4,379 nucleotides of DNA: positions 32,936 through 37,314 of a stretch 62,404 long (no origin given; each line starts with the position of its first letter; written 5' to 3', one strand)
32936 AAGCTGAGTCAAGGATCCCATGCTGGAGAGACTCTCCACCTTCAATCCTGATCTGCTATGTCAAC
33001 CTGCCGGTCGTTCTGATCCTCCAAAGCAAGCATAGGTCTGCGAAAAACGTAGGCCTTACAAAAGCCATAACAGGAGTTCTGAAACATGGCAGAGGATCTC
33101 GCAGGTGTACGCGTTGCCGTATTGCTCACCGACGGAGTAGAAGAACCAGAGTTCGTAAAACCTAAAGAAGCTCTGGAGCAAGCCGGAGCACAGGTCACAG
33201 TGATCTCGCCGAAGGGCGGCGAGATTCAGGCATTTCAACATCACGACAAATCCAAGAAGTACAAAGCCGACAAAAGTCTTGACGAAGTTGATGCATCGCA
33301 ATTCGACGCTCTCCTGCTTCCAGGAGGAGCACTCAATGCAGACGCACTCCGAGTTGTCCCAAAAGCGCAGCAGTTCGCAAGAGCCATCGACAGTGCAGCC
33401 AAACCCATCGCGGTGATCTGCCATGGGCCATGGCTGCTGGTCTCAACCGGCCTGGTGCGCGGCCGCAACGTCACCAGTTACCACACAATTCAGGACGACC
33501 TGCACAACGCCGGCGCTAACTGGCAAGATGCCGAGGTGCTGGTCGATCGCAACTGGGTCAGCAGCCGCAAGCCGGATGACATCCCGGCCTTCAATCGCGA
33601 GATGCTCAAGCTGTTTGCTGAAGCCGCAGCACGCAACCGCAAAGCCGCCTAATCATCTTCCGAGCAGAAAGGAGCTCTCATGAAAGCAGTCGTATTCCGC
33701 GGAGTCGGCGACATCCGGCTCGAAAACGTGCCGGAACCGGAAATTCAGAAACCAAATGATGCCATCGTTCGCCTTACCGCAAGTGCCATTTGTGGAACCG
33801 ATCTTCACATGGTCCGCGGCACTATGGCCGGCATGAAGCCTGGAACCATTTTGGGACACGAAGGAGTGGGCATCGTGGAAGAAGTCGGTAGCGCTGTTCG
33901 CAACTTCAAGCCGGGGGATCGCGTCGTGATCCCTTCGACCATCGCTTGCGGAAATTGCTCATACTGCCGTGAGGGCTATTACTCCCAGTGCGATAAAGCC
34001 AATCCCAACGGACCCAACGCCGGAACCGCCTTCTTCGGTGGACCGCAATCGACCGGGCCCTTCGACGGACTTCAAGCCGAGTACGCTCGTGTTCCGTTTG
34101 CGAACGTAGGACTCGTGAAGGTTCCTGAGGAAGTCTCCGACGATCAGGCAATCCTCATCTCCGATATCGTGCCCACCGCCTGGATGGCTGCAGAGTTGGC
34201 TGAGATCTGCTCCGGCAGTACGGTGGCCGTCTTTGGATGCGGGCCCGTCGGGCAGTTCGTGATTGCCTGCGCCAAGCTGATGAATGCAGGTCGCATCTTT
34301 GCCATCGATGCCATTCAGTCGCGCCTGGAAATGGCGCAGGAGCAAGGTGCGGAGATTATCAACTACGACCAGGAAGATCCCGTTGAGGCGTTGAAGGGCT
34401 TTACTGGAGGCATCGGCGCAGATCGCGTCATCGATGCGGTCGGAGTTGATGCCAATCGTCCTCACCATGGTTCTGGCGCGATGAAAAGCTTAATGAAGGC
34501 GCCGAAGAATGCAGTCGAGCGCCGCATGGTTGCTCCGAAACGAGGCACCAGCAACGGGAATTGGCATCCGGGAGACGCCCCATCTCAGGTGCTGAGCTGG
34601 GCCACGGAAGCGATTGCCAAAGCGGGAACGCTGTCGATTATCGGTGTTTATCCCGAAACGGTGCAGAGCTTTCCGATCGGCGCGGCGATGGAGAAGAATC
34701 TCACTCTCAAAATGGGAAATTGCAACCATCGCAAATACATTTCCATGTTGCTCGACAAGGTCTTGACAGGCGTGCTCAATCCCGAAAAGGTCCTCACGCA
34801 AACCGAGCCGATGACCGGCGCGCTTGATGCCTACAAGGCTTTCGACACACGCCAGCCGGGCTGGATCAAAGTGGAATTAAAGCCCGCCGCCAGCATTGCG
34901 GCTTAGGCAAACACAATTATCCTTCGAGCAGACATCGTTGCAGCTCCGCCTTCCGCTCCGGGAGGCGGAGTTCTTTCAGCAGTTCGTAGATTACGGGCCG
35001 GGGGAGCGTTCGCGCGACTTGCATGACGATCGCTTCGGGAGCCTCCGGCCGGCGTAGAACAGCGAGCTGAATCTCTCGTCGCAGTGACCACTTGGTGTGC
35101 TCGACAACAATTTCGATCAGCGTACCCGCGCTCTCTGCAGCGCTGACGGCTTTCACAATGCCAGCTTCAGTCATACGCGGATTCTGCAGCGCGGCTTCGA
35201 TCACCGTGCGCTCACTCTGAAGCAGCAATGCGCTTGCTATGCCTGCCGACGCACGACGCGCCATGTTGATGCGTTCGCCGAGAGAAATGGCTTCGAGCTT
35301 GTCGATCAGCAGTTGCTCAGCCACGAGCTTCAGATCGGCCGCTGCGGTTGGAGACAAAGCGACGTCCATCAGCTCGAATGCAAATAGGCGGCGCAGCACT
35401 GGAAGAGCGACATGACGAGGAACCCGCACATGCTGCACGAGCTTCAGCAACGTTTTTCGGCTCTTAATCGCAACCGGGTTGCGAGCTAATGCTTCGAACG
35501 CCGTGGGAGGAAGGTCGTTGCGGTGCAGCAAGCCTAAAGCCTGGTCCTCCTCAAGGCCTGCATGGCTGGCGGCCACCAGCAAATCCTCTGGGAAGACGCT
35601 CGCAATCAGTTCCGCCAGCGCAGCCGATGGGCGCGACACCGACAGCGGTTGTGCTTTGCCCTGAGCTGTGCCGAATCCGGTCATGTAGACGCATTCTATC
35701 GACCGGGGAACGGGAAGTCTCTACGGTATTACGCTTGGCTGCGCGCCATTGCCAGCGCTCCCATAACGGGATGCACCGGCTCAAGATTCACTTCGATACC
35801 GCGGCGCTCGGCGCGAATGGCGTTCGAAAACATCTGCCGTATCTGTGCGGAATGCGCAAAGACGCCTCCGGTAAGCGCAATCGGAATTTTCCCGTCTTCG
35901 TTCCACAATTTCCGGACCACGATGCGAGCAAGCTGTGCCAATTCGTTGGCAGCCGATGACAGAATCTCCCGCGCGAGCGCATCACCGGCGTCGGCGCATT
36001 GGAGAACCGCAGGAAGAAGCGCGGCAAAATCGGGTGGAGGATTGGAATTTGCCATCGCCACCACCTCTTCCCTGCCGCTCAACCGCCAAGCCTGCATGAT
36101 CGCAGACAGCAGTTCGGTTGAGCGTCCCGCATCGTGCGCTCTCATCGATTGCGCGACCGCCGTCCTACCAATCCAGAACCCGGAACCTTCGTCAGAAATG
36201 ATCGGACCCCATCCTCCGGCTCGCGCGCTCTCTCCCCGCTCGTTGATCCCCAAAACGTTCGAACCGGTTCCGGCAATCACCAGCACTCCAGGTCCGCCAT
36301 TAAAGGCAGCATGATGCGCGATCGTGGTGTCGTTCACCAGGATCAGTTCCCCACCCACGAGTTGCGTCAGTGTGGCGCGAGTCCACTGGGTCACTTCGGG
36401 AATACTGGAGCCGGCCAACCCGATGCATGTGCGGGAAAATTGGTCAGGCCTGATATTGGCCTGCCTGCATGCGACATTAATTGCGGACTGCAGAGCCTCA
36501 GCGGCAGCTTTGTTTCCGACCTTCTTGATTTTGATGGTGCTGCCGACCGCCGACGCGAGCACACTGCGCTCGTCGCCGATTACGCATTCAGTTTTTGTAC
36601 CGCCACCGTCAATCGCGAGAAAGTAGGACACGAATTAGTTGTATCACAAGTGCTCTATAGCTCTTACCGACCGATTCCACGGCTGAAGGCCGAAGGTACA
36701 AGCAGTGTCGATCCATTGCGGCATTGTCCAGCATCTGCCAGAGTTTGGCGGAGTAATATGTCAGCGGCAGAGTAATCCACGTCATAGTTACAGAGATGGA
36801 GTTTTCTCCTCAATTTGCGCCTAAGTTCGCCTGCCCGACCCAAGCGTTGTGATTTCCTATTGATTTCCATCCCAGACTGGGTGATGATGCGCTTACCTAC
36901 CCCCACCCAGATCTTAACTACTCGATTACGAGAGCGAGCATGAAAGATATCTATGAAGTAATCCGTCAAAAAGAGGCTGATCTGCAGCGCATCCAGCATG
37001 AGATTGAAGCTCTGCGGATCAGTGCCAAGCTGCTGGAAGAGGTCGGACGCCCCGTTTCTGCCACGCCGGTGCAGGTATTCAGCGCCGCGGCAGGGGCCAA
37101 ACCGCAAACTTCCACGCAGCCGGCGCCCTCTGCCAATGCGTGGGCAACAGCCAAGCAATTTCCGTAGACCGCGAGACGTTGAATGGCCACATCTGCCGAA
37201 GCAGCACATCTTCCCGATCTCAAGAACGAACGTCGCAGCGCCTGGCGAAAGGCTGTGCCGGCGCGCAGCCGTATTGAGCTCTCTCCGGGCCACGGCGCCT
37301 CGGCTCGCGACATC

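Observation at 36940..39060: PilZ-GAF-TM-TonB_C fusion: a possibly c-di-GMP/ligand-gated TonB-like protein, preceded by a tiny coiled-coil gene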

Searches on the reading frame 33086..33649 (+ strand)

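Call 7: search_protein_families(library=pfam, proteins=[window:33086-33649:+], max_evalue=0.001)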
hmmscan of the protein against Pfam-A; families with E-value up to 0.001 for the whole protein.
window:33086-33649:+ (188 aa): 1 family
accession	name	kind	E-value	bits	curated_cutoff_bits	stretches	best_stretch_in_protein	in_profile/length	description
PF01965.30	DJ-1_PfpI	-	5.3e-50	169.9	26.6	1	9-175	2-164/165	DJ-1/PfpI family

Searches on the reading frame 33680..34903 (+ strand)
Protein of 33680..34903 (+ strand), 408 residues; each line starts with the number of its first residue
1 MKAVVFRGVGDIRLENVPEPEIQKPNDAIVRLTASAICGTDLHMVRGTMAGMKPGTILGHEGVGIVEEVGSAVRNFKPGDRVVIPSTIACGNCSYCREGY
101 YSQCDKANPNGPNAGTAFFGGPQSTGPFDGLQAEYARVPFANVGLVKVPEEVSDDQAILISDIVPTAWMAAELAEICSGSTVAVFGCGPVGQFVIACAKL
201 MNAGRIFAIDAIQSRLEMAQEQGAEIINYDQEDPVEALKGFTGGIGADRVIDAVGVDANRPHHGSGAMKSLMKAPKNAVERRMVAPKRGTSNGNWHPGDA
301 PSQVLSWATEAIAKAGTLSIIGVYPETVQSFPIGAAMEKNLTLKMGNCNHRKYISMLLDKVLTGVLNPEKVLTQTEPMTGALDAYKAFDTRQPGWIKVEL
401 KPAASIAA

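Call 7: search_protein_families(library=pfam, proteins=[window:33680-34903:+], max_evalue=0.001)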
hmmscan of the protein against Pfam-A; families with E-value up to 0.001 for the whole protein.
window:33680-34903:+ (408 aa): 2 families
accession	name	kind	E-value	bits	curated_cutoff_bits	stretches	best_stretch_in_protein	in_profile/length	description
PF08240.17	ADH_N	-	4.7e-28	97.9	23.5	1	24-149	1-103/104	Alcohol dehydrogenase GroES-like domain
PF00107.32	ADH_zinc_N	-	9.7e-18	64.8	31.8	1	189-257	1-69/129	Zinc-binding dehydrogenase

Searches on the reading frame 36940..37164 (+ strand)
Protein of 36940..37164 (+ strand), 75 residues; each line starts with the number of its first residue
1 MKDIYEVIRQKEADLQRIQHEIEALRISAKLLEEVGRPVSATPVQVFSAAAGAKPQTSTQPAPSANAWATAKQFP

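Call 3: search_protein_families(library=pfam, proteins=[window:36940-37164:+], max_evalue=1)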
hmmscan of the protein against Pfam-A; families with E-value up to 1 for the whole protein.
window:36940-37164:+ (75 aa): 0 families

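Call 4: search_protein_families(library=ncbifam, proteins=[window:36940-37164:+], max_evalue=1)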
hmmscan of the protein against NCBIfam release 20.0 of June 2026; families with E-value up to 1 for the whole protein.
window:36940-37164:+ (75 aa): 1 family
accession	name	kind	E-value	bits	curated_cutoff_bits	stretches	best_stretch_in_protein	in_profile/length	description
TIGR02422.1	protocat_beta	equivalog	0.1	12.3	296.4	1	8-54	41-90/220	protocatechuate 3,4-dioxygenase subunit beta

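Call 37: find_homologous_proteins(query=A1, max_evalue=0.001)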
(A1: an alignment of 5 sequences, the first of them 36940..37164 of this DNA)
Query A1 (5 sequences) (75 aa, profile of the alignment): 289 proteins with E <= 0.001 among 3631 candidates; the best 120 are listed.
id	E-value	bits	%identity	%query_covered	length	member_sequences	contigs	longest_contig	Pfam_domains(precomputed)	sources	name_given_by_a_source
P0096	7.7e-37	144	55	100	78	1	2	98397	-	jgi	-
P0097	6.9e-36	140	56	100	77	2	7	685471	-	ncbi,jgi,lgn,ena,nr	ncbi:MAG TPA: hypothetical protein VNX88_19355 [Terriglobales bacterium]|jgi:hypothetical protein|nr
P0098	8.9e-35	137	56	100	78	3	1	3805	-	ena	-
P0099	1.3e-34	136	62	100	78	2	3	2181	-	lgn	-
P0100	1.6e-34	136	58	100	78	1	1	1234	-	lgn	-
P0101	2.5e-34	135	62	81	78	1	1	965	-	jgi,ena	-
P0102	6.7e-34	134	53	100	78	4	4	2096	-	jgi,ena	-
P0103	1.3e-33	133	58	100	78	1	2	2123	-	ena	-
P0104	1.5e-33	133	57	100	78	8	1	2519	-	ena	-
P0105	1.6e-33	133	59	100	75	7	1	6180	-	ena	-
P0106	2.8e-33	132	56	100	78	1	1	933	-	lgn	-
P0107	7.3e-33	131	62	100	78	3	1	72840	-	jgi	-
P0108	1.1e-32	130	59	100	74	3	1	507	-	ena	-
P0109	1.5e-32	130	100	100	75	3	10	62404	-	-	-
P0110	2.2e-32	129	53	100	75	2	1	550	-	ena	-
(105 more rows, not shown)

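Call 66: search_solved_structures(query=A5, max_evalue=10, show_alignments=2)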
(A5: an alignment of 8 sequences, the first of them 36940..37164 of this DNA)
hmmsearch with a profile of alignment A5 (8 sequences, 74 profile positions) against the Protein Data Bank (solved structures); distinct sequences matched with E-value up to 10: 5.
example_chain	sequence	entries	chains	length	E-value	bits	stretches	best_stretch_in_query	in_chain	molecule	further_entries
2jml_A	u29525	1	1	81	0.46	14.6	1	19-48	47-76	DNA BINDING DOMAIN/TRANSCRIPTIONAL REGULATOR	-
7wbn_A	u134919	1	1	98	0.55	14.3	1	10-39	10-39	RevCC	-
8bny_A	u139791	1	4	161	0.77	13.8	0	11-27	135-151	Immunity repressor protein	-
8yad_B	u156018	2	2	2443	0.98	13.5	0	12-38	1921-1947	Spatacsin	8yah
7y9n_A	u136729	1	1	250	1.4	13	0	16-35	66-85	Spike protein S2',5HB-H2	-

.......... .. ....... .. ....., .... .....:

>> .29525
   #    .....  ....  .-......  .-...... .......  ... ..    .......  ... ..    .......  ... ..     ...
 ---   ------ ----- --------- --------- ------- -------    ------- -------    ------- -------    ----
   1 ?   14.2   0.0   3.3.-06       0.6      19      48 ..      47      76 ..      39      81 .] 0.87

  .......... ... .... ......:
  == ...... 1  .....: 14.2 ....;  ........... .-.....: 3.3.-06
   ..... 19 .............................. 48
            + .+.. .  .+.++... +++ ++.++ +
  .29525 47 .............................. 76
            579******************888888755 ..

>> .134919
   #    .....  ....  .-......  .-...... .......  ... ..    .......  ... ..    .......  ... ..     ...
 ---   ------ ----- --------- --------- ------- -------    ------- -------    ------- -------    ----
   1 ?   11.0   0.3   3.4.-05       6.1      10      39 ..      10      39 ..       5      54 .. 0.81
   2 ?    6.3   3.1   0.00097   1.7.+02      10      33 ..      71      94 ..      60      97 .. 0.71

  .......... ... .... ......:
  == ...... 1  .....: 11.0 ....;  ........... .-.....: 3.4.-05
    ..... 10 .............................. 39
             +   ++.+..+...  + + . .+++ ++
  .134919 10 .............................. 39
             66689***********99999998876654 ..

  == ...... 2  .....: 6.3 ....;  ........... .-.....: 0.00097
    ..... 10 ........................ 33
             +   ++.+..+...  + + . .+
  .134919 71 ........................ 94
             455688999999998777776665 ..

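Call 80: predict_structure(alignment_id=A7)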
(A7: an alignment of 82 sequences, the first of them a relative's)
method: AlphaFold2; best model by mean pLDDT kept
length: 75 residues; sequences in the alignment: 82
mean_pLDDT: 68.6   pTM: 0.37
mean pLDDT of the five models: 68.6, 68.3, 67.4, 66.8, 65.8
residues with pLDDT >= 90: 23; 70-90: 8; 50-70: 24; < 50: 20
segments of 3 or more residues with pLDDT < 50: 38-41, 47-54, 59-61
pLDDT, mean of each block of 10 residues (from residue 1): 87 97 94 62 46 43 54 63
secondary structure, 60 per line:
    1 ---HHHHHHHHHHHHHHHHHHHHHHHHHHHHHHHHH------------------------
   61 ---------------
elements in order: H4-36
